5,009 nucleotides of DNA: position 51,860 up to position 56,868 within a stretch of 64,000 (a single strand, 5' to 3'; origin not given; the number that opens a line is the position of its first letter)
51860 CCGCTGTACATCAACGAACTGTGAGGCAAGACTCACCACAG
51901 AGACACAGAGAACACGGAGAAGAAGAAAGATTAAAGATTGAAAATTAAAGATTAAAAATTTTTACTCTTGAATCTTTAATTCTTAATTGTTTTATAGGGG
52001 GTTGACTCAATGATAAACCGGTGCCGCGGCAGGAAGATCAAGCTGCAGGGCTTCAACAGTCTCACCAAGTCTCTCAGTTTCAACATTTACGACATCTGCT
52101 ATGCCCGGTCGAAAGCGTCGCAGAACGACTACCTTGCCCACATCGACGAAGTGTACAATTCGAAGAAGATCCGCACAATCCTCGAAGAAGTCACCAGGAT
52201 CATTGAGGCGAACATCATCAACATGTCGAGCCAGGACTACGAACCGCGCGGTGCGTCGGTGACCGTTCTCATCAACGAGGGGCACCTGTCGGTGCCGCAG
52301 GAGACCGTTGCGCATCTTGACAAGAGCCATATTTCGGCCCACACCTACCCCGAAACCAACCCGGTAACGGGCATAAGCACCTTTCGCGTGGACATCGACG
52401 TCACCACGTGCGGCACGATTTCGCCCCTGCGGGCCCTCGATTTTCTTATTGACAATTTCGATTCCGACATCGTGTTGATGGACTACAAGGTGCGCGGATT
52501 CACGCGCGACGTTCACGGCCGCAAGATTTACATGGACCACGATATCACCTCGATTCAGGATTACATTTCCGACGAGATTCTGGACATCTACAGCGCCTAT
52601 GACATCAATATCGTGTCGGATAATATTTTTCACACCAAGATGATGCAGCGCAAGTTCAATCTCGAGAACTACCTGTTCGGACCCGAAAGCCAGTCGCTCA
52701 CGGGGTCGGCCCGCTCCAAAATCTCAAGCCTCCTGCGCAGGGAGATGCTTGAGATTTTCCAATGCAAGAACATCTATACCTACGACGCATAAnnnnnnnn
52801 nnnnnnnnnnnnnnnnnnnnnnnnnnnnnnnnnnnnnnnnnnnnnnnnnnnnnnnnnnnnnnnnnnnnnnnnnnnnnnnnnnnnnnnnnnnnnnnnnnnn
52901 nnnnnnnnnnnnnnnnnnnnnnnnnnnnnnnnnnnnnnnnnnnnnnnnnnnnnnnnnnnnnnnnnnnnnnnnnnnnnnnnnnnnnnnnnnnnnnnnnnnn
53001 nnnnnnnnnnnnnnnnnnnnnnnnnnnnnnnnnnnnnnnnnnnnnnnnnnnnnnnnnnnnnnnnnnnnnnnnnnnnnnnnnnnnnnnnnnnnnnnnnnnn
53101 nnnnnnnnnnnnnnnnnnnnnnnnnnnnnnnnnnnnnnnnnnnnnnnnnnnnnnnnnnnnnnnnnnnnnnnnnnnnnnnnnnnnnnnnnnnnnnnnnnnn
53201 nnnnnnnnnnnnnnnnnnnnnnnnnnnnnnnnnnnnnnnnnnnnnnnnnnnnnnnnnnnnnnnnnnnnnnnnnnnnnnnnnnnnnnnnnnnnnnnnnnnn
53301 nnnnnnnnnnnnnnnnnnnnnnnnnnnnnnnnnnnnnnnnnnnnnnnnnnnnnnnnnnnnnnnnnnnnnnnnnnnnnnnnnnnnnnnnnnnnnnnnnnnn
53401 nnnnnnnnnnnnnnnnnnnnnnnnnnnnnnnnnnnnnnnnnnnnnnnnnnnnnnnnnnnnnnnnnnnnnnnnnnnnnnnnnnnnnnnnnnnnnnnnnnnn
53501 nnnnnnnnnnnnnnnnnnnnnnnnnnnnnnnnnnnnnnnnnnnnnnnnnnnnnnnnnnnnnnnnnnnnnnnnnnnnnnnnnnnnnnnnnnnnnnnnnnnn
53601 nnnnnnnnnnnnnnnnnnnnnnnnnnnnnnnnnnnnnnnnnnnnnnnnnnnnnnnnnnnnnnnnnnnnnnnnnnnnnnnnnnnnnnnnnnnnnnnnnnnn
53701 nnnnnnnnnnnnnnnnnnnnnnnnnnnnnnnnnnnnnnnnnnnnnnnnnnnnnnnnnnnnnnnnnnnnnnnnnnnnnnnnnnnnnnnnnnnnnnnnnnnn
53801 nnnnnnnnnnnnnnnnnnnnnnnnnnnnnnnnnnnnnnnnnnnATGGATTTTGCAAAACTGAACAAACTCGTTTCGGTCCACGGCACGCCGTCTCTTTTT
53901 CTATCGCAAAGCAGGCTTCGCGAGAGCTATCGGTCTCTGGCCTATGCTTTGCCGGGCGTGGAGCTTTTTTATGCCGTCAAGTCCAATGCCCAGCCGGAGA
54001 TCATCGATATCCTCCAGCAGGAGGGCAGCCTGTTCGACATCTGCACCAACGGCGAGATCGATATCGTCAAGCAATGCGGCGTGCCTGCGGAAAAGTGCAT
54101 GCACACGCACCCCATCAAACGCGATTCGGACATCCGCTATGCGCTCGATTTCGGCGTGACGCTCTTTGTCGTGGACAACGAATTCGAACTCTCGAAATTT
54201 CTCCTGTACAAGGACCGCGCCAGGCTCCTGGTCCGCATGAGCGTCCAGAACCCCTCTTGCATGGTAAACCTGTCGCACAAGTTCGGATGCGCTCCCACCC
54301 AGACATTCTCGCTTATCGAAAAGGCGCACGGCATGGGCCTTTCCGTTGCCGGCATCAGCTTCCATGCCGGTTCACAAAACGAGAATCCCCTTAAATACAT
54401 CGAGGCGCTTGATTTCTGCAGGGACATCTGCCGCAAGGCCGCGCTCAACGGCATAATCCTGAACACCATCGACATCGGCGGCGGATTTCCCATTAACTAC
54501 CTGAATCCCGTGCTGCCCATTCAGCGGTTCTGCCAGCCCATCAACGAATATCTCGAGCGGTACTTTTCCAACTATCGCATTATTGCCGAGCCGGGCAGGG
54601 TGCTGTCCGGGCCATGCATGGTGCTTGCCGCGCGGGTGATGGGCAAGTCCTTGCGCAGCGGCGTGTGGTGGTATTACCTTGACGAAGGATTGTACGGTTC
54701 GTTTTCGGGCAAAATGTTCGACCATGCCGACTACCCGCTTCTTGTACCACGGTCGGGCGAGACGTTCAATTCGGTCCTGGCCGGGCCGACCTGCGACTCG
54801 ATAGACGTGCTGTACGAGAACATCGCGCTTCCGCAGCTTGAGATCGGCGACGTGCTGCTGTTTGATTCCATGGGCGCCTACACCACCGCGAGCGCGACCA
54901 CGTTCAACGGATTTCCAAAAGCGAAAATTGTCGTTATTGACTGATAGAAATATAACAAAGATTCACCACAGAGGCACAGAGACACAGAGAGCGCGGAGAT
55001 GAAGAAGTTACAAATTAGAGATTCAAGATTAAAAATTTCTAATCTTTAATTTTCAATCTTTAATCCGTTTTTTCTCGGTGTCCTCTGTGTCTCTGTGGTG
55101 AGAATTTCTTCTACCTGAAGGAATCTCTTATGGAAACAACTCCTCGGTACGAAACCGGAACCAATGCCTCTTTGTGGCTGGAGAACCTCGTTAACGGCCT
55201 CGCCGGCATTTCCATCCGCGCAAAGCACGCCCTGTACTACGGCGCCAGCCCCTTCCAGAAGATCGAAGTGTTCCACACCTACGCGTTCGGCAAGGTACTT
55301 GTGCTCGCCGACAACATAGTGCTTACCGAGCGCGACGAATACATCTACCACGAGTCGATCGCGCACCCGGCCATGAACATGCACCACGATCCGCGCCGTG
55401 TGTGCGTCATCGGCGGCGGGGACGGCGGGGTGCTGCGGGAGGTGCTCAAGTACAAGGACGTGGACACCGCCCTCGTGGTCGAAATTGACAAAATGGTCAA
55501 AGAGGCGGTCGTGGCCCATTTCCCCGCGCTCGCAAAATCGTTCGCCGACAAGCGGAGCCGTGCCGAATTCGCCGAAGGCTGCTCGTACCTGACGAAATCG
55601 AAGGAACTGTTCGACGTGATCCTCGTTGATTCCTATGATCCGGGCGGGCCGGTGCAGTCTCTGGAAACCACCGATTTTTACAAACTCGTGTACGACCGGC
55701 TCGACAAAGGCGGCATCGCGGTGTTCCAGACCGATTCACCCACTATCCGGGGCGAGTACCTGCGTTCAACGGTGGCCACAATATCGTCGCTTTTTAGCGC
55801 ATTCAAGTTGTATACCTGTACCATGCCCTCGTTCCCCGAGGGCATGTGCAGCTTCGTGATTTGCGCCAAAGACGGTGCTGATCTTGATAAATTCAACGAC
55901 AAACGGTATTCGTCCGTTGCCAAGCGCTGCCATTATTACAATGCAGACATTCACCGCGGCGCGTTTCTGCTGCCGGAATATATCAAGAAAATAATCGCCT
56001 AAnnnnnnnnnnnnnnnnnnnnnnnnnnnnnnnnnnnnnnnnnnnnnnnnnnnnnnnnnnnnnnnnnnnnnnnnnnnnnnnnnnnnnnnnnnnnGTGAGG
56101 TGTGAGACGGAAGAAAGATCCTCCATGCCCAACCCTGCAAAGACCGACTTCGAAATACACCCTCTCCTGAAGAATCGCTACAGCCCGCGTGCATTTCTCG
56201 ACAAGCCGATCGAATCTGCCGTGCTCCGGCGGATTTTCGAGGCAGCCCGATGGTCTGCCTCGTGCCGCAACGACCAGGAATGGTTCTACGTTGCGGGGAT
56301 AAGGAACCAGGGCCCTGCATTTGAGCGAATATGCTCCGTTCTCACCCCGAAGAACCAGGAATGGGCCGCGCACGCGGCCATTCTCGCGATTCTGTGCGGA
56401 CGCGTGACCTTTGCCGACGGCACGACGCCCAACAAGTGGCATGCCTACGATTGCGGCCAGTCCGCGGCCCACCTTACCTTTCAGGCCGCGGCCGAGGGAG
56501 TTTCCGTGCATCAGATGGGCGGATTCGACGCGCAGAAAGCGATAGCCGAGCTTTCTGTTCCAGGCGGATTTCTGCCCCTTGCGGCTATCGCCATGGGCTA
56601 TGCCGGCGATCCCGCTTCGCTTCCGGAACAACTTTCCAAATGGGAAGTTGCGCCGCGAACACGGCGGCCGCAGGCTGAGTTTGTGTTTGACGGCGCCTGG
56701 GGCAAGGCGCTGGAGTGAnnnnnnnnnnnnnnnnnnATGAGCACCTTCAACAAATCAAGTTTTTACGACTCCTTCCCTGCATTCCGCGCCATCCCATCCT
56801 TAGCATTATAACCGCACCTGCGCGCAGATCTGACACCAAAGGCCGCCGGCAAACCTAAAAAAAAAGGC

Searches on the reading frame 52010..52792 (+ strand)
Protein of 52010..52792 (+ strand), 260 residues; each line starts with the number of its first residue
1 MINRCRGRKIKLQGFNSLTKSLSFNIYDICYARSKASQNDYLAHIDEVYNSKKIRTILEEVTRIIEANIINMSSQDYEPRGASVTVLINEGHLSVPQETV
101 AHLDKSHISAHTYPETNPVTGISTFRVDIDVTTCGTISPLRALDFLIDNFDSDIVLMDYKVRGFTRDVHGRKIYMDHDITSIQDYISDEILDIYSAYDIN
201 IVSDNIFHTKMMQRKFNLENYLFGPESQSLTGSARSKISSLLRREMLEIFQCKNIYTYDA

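Call 56: search_protein_families(library=pfam, proteins=[window:52010-52792:+], max_evalue=0.00001)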
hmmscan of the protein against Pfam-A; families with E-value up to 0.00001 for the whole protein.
window:52010-52792:+ (260 aa): 1 family
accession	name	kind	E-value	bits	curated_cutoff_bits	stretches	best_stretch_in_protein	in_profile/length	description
PF02675.21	AdoMet_dc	-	1.8e-16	60.9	25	2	100-162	51-106/107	S-adenosylmethionine decarboxylase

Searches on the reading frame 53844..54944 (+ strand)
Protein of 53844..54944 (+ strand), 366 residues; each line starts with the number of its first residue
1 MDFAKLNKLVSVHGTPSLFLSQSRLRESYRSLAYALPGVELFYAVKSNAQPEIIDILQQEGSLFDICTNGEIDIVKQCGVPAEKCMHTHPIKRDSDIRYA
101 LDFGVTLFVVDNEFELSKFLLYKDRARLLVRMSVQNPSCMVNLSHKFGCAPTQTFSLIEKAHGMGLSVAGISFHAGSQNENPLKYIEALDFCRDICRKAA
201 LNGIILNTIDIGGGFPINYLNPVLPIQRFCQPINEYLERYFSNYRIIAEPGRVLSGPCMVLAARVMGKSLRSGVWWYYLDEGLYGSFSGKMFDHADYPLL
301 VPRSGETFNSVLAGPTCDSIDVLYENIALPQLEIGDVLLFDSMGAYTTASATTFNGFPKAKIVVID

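Call 56: search_protein_families(library=pfam, proteins=[window:53844-54944:+], max_evalue=0.00001)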
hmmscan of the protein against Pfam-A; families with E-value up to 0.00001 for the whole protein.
window:53844-54944:+ (366 aa): 2 families
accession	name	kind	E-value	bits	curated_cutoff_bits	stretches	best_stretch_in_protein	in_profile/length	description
PF02784.22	Orn_Arg_deC_N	-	3.2e-49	168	23.4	1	24-255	3-246/247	Pyridoxal-dependent decarboxylase, pyridoxal binding domain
PF00278.28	Orn_DAP_Arg_deC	-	1.7e-20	73.5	23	1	123-344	5-95/95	Pyridoxal-dependent decarboxylase, C-terminal sheet domain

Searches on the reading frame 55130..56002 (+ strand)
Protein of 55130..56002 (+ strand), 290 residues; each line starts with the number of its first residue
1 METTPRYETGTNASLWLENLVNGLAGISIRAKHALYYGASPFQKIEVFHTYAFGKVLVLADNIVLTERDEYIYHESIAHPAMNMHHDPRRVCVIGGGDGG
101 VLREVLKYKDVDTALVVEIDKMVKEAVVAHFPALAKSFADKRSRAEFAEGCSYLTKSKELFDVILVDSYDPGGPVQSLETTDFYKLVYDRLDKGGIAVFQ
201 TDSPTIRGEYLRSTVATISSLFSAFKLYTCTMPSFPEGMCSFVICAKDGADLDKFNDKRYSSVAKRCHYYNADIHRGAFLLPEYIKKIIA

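Call 56: search_protein_families(library=pfam, proteins=[window:55130-56002:+], max_evalue=0.00001)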
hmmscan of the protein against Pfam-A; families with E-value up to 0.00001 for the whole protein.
window:55130-56002:+ (290 aa): 2 families
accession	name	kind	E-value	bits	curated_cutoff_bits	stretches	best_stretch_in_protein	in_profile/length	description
PF01564.23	Spermine_synth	-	3.4e-46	157.6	22.9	1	70-248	1-179/186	Spermine/spermidine synthase domain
PF17284.7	Spermine_synt_N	-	2.2e-10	40.7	22.1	1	25-67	11-53/53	Spermidine synthase tetramerisation domain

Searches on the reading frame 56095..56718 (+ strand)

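Call 4: search_protein_families(library=pfam, proteins=[window:56095-56718:+], max_evalue=1)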
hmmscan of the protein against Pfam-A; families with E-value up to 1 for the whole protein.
window:56095-56718:+ (207 aa): 1 family
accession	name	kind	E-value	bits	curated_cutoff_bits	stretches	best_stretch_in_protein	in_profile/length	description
PF00881.29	Nitroreductase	-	1e-12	49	23.5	1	25-169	1-167/167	Nitroreductase family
